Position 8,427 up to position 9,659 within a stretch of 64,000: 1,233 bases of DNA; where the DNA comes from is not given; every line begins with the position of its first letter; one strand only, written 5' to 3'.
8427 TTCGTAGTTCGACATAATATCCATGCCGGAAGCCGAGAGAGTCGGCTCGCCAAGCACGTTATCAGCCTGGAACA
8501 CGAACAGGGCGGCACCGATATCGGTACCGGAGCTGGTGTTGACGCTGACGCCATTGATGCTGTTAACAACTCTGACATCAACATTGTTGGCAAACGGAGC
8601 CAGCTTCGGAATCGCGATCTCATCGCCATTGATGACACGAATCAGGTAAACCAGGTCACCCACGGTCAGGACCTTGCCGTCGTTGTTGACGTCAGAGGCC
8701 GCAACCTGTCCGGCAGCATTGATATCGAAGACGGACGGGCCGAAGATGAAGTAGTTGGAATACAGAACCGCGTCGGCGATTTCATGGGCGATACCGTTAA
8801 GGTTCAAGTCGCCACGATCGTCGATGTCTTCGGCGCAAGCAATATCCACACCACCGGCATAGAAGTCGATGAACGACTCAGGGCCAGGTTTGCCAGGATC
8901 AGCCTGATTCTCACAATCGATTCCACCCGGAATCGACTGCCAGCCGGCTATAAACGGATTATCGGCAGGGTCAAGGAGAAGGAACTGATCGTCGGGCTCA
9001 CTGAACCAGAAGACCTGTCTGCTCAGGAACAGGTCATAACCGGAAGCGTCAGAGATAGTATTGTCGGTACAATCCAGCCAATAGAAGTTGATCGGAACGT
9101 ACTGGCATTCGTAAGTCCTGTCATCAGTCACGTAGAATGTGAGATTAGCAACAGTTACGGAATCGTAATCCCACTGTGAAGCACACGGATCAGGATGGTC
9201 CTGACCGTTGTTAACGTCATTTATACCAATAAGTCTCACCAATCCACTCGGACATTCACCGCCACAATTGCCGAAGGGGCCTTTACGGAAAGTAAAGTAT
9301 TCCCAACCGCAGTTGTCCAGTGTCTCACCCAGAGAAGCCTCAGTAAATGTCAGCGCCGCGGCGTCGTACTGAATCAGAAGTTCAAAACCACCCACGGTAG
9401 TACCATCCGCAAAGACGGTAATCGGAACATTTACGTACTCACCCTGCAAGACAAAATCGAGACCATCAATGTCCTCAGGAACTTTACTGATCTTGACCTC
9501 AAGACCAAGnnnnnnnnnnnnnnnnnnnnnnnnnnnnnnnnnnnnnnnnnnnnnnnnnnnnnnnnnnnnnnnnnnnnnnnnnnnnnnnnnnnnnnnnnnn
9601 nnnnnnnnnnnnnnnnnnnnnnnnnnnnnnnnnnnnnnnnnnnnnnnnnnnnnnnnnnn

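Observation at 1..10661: Adjacent paralogous surface proteins combine a dockerin-like module with a T9SS sorting domain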

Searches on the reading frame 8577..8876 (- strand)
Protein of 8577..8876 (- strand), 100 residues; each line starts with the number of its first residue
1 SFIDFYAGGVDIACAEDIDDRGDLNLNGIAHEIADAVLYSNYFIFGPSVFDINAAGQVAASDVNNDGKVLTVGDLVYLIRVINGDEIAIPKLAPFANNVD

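Call 22: search_solved_structures(query=A2, max_evalue=10, show_alignments=3)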
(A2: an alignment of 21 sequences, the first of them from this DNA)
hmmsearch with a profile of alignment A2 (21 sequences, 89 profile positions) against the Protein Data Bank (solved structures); distinct sequences matched with E-value up to 10: 2.
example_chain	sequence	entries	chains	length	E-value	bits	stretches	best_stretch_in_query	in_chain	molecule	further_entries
4fl4_A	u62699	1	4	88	0.13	15.8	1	33-83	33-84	Glycoside hydrolase family 9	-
3oft_A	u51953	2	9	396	2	12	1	59-83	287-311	Cytochrome P450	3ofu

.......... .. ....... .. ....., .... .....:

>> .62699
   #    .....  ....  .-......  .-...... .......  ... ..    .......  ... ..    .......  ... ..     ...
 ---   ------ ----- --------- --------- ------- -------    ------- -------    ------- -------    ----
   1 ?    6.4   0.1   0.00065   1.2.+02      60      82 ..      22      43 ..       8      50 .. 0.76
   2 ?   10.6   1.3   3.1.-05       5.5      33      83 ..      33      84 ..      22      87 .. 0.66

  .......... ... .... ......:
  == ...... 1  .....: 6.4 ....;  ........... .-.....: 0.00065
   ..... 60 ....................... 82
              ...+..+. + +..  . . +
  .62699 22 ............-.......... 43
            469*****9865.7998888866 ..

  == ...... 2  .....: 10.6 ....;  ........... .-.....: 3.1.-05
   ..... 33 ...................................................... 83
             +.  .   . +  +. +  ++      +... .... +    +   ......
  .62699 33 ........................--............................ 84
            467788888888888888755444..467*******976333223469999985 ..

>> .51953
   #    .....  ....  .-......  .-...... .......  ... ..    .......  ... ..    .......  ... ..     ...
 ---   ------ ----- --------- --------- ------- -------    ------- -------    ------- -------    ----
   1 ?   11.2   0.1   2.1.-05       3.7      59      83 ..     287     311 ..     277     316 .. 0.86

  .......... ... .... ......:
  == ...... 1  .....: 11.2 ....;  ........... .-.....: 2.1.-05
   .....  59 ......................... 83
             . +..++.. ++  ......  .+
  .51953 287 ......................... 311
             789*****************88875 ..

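Call 43: predict_structure(alignment_id=A4)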
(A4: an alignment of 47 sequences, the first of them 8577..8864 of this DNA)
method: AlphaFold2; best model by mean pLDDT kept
length: 96 residues; sequences in the alignment: 47
mean_pLDDT: 68.8   pTM: 0.52
mean pLDDT of the five models: 68.8, 67.1, 65.9, 65.3, 60.1
residues with pLDDT >= 90: 0; 70-90: 49; 50-70: 37; < 50: 10
segments of 3 or more residues with pLDDT < 50: 1-7
pLDDT, mean of each block of 10 residues (from residue 1): 44 66 73 79 85 75 68 72 65 56
secondary structure, 60 per line:
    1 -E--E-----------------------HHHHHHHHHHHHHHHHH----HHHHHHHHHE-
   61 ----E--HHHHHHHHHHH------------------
elements in order: H29-45 H50-58 H68-78
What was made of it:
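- On Dockerin type I (PF00404): AF2 model of the isolated block: pLDDT 68.8, with helices at 29-45, 50-58 and 68-78 (call 43).
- The AF2 model of the block is only moderate, pLDDT 69 (call 43).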

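Call 45: fold_search(model_id=the predicted structure, library=pdb)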
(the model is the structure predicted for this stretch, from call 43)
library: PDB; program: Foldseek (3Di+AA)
matches with E <= 10: 1; with E <= 0.001: 0
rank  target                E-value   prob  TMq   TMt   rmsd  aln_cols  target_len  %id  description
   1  3wrk_D                9.3e+00  0.03  0.23  0.08  10.7        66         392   15  Crystal structure of P450cam (released 2015-03-18)
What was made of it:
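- On Dockerin type I (PF00404): Foldseek: no dockerin hit (call 45).
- Foldseek found no dockerin for the isolated block (call 45). Foldseek finds nothing (call 45).
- Tried and rejected: Foldseek with the isolated block gave no dockerin (call 45).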

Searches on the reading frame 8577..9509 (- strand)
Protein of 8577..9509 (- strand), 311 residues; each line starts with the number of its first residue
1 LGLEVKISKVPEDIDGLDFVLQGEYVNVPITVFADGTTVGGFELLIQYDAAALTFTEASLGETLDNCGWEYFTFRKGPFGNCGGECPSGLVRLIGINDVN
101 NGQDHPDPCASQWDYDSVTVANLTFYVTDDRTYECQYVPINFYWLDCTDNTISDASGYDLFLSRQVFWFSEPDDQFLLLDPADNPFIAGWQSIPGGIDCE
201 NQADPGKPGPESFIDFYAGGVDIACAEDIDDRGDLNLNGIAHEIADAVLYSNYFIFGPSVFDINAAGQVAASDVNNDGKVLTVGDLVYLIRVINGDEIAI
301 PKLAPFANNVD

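Call 92: search_protein_representatives(alignment_id=A5)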
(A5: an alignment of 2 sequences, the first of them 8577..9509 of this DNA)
Query: 2 sequences, 320 profile positions. Proteins with E-value up to 0.001 (for the whole library): 1723; up to 1e-10: 1419; up to 1e-30: 830. The best 150 are listed.
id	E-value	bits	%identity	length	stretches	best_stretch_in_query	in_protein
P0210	3.8e-225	762.5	-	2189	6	25-309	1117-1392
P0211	2.3e-184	628.5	-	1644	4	16-310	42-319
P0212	1.2e-175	599.9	-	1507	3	17-314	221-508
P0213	3.2e-173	591.9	-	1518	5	28-311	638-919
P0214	5.3e-160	548.5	-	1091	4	16-308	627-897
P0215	3.8e-151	519.4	-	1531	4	16-301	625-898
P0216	8.1e-147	505.1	-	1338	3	17-309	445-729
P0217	3.0e-142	490.1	-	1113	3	23-313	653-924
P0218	1.2e-127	442.1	-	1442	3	41-309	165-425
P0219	8.3e-126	436.1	-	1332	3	23-308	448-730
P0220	2.5e-125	434.5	-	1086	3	19-316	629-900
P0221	1.8e-124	431.7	-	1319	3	16-312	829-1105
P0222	3.1e-123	427.7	-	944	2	17-313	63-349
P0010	2.0e-122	425.0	-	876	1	4-320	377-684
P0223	1.4e-120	418.9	-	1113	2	28-306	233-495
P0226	3.4e-114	397.9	-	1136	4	16-304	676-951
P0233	5.5e-103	361.1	-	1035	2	16-308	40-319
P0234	1.1e-102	360.1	-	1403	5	42-167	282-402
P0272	1.2e-89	317.3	-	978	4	34-165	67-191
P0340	3.0e-83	296.2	-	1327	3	23-308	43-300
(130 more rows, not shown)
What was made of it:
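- Family size: 1,723 clusters at 50% identity (call 92).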

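Call 99: list_cluster_members(proteins=[P0210, P0211, P0212, P0214, P0217, P0226, P0233, P0234, P0272, P0340])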
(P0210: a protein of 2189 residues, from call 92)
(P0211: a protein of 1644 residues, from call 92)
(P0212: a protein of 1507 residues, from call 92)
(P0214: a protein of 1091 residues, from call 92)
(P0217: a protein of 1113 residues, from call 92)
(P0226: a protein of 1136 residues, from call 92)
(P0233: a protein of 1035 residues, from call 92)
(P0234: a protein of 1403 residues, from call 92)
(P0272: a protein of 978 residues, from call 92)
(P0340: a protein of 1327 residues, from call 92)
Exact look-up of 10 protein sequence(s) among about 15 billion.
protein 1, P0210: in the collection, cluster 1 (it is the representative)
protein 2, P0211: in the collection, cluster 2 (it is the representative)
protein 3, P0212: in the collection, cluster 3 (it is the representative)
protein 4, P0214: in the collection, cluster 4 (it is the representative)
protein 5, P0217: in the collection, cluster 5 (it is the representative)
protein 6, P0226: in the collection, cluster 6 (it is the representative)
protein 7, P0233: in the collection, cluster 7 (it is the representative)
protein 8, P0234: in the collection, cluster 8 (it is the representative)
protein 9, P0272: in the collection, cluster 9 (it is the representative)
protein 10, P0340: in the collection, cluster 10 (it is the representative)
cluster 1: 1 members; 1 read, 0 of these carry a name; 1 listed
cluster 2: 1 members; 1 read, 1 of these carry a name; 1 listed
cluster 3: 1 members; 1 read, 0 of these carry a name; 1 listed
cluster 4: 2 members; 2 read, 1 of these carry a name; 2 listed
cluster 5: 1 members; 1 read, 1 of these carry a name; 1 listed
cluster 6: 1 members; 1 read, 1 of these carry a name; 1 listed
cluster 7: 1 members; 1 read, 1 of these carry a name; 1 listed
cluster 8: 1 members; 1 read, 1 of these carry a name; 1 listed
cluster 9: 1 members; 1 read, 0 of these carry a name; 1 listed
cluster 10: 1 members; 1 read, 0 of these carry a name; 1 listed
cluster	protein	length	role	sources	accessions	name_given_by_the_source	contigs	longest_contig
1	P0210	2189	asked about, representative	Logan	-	-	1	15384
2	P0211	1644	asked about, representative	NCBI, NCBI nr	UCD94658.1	MAG: hypothetical protein JSU69_00990 [Candidatus Zixiibacteriota bacterium] | MAG: hypothetical protein JSU69_00990 [candidate division Zixibacteria bacterium]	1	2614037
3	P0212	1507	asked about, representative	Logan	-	-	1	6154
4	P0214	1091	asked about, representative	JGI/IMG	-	-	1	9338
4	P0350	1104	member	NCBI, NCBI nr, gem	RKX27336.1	MAG: hypothetical protein DRP47_06705 [Candidatus Zixiibacteriota bacterium] | MAG: hypothetical protein DRP47_06705 [candidate division Zixibacteria bacterium]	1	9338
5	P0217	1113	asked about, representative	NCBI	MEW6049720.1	MAG: hypothetical protein AB1644_01470 [Candidatus Zixiibacteriota bacterium]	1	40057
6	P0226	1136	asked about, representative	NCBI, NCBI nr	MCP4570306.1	MAG: hypothetical protein GY841_22220 [FCB group bacterium] | hypothetical protein [FCB group bacterium]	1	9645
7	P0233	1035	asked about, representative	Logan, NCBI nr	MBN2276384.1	hypothetical protein [candidate division Zixibacteria bacterium]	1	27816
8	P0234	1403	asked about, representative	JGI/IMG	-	hypothetical protein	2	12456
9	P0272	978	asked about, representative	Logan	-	-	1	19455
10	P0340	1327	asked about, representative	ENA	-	-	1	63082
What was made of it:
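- P0211, P0214/P0350, P0217 and P0233 come from Zixibacteria MAGs; P0226 is labelled only 'FCB group bacterium' (call 99).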

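Call 101: search_protein_families(library=pfam, proteins=[P0211, P0226, P0234, P0214], max_evalue=0.01)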
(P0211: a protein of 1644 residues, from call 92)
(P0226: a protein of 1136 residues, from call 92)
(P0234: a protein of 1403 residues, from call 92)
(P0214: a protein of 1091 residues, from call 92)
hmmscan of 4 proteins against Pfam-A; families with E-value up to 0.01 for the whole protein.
P0211 (1644 aa): 2 families
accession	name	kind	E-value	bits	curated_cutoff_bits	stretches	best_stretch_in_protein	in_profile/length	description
PF00963.24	Cohesin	-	6.1e-09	36.6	24.1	0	41-96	3-58/139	Cohesin domain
PF00404.24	Dockerin_1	-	1e-08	35.7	22.9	1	1579-1634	1-56/57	Dockerin type I domain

P0226 (1136 aa): 3 families
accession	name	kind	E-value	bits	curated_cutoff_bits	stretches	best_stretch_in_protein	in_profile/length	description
PF00963.24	Cohesin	-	5.9e-23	82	24.1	3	463-588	3-110/139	Cohesin domain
PF00404.24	Dockerin_1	-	1.3e-06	29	22.9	1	1072-1125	2-56/57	Dockerin type I domain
PF04030.19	ALO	-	0.0026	17.9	23.1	0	159-219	152-206/258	D-arabinono-1,4-lactone oxidase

P0234 (1403 aa): 3 families
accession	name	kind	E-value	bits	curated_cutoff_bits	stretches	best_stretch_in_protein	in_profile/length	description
PF00963.24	Cohesin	-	1.2e-21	77.8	24.1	2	1007-1140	3-124/139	Cohesin domain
PF00404.24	Dockerin_1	-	1.4e-05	25.6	22.9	1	1333-1390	2-56/57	Dockerin type I domain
PF04570.20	zf-FLZ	-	0.0053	16.6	23.4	0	169-180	37-48/54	zinc-finger of the FCS-type, C2-C2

P0214 (1091 aa): 1 family
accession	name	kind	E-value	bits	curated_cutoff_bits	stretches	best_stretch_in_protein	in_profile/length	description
PF00963.24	Cohesin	-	7.6e-07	29.8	24.1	0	233-289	3-57/139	Cohesin domain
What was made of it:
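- Dockerin_1 passes Pfam's cutoff at the C-terminus of P0211, P0226 and P0234 (call 101).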

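Call 103: search_solved_structures(query=A5, max_evalue=1)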
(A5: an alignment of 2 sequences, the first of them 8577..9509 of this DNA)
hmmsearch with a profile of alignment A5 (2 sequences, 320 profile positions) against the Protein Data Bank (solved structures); distinct sequences matched with E-value up to 1: 1.
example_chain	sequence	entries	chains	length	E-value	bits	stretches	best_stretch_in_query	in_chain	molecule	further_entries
3ul4_B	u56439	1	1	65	0.11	15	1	241-304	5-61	Cellulosome enzyme, dockerin type I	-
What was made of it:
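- On Dockerin type I (PF00404): The single best PDB sequence hits are dockerins 4fl4_A (E 0.13) and 3ul4_B (E 0.11) (calls 22, 103).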
